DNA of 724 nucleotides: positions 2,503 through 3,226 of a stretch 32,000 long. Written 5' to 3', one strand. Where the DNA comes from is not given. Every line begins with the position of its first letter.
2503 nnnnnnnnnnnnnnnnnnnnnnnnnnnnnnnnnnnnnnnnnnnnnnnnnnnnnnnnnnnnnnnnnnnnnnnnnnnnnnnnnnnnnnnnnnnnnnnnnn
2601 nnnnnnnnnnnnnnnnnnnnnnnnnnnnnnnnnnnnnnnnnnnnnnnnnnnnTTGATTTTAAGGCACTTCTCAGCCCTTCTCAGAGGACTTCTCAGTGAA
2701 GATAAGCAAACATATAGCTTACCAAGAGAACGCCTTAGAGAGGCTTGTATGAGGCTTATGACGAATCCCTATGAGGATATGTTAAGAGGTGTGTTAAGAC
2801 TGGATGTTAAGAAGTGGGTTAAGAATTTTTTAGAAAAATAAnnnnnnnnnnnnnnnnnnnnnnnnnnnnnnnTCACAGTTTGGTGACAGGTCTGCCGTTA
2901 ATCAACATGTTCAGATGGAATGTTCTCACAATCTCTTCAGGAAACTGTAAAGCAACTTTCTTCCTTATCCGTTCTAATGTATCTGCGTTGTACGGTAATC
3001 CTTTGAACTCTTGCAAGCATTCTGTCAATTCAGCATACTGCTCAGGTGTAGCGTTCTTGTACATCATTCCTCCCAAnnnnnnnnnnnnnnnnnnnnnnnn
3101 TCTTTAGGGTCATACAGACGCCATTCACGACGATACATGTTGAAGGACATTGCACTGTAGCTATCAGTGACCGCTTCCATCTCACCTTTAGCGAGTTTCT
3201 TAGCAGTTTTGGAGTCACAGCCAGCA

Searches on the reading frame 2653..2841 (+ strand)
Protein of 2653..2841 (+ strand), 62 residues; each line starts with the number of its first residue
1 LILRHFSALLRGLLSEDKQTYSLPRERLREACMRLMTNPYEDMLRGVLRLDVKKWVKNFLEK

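Call 52: search_protein_families(library=phrogs, proteins=[window:2653-2841:+], max_evalue=0.01)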
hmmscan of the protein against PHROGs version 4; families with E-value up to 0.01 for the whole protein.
window:2653-2841:+ (62 aa): 0 families

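Call 53: search_protein_families(library=pfam, proteins=[window:2653-2841:+], max_evalue=0.01)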
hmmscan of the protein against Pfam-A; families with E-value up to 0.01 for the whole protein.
window:2653-2841:+ (62 aa): 0 families

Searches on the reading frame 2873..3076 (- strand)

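Call 52: search_protein_families(library=phrogs, proteins=[window:2873-3076:-], max_evalue=0.01)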
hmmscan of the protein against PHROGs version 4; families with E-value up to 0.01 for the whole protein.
window:2873-3076:- (67 aa): 1 family
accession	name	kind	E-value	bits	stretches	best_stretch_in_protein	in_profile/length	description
phrog_25778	-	unknown function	9e-47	157.8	1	5-67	1-63/63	-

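Call 53: search_protein_families(library=pfam, proteins=[window:2873-3076:-], max_evalue=0.01)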
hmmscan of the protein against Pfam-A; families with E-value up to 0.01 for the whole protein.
window:2873-3076:- (67 aa): 0 families
